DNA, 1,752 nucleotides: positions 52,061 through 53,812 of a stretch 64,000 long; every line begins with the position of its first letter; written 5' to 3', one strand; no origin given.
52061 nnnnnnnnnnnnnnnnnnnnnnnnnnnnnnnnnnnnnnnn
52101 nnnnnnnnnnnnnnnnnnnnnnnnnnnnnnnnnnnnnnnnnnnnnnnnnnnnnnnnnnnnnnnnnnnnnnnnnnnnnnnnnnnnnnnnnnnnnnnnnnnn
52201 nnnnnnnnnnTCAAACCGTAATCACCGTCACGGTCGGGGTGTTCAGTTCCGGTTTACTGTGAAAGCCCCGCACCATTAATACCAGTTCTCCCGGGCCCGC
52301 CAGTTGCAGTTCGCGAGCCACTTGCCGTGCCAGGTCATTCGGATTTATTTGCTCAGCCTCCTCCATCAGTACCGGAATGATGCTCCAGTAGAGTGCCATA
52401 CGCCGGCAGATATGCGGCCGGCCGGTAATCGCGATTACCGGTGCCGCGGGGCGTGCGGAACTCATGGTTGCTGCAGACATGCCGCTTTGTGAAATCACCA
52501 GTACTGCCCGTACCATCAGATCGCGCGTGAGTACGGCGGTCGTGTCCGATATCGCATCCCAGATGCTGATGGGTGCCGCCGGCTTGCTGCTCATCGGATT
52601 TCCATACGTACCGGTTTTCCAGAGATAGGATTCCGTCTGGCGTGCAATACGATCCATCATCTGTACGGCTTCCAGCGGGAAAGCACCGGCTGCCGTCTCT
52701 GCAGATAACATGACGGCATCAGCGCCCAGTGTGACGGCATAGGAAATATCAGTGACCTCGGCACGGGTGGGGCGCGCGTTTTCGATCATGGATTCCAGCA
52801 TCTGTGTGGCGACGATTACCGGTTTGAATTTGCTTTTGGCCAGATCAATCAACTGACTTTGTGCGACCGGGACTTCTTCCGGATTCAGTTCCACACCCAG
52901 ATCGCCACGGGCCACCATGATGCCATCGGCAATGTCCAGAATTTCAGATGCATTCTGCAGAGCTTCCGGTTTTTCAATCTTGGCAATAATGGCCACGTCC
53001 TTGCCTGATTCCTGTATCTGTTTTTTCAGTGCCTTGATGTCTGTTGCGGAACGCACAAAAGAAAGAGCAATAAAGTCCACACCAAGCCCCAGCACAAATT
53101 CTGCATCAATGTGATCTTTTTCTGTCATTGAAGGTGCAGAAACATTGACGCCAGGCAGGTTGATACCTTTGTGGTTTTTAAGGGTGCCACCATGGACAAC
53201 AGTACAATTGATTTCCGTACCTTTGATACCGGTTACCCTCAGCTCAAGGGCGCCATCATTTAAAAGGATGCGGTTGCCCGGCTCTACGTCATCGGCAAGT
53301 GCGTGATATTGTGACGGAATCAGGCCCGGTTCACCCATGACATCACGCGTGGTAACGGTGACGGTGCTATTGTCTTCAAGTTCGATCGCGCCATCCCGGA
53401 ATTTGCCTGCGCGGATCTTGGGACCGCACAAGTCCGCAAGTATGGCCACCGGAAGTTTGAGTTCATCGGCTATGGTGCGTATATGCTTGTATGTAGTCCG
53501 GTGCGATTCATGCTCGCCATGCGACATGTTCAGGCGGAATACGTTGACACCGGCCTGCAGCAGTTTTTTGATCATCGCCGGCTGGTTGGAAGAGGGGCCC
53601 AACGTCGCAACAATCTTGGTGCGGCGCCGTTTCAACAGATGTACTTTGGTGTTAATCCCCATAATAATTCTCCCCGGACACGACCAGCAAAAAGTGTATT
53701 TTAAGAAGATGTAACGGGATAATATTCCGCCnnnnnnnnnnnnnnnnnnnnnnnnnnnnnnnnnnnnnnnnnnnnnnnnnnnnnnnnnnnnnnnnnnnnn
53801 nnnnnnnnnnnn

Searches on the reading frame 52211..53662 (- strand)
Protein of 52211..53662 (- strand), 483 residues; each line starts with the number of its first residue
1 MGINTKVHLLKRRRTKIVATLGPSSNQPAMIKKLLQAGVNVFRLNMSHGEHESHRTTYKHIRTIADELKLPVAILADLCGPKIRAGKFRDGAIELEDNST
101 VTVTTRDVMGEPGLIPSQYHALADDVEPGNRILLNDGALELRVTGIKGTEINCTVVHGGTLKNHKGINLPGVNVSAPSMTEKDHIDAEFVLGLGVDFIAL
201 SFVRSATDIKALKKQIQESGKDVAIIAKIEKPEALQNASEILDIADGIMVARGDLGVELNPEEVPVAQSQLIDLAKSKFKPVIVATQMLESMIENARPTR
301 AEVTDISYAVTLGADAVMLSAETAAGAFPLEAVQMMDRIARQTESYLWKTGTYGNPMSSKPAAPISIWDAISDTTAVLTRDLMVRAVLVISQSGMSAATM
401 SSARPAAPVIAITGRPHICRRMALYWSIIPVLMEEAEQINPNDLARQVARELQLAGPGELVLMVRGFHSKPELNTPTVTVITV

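Call 35: search_protein_families(library=pfam, proteins=[window:52211-53662:-], max_evalue=0.0001)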
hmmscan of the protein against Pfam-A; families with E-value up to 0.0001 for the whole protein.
window:52211-53662:- (483 aa): 3 families
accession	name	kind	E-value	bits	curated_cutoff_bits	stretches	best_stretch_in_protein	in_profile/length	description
PF00224.27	PK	-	9.2e-111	370.5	30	1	13-333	2-328/328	Pyruvate kinase, barrel domain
PF02887.21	PK_C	-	7.2e-19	68.4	28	1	369-480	1-113/114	Pyruvate kinase, alpha/beta domain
PF03328.21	HpcH_HpaI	-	9.4e-05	22.2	25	0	186-258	77-157/221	HpcH/HpaI aldolase/citrate lyase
